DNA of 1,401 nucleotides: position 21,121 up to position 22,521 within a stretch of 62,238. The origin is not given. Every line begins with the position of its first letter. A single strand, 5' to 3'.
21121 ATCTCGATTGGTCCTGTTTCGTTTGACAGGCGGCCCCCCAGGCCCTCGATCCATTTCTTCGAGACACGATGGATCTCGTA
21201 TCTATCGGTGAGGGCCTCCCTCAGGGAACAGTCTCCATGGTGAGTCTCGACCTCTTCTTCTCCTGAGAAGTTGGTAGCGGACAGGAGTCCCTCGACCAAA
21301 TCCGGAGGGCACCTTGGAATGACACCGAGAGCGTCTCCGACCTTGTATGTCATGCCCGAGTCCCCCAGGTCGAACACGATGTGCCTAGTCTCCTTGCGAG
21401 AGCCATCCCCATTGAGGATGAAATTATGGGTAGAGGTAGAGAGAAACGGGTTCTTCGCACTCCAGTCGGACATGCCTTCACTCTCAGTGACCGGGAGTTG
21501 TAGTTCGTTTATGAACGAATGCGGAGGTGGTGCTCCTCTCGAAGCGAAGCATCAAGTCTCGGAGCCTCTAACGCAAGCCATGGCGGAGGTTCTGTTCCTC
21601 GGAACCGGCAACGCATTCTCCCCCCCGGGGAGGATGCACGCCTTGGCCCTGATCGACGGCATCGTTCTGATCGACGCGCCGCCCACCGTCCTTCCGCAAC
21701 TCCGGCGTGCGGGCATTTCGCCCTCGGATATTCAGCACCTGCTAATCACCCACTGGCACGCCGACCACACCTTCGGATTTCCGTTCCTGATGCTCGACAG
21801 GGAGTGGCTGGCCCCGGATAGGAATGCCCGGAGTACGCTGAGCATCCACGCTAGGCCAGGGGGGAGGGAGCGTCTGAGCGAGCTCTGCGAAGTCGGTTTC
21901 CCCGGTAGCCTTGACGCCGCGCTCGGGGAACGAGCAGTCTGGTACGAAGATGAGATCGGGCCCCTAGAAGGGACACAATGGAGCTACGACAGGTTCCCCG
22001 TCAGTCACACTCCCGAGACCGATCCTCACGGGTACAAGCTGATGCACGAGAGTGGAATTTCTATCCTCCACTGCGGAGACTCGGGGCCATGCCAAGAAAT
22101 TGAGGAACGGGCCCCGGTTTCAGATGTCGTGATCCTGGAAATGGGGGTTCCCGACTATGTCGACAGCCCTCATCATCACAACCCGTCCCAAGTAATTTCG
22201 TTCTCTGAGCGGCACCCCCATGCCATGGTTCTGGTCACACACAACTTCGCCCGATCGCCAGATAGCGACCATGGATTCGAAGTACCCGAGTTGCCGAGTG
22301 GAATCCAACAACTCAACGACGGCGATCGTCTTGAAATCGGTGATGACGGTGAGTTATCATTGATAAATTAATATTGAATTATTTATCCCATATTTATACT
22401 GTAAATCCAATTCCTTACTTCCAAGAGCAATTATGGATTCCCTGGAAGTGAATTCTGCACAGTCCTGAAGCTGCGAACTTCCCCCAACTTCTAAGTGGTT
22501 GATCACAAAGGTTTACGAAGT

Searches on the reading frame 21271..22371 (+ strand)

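Call 7: search_protein_families(library=pfam, proteins=[window:21271-22371:+], max_evalue=0.1)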
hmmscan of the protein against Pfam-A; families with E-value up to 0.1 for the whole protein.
window:21271-22371:+ (366 aa): 3 families
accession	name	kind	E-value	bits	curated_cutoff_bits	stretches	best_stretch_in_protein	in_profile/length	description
PF12706.13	Lactamase_B_2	-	2.1e-11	44.2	27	1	132-324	3-199/200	Beta-lactamase superfamily domain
PF00753.33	Lactamase_B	-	8.3e-07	29.6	22.7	1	132-173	18-63/196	Metallo-beta-lactamase superfamily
PF23023.1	Anti-Pycsar_Apyc1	-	0.033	14.1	50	1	108-169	6-69/250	Anti-Pycsar protein Apyc1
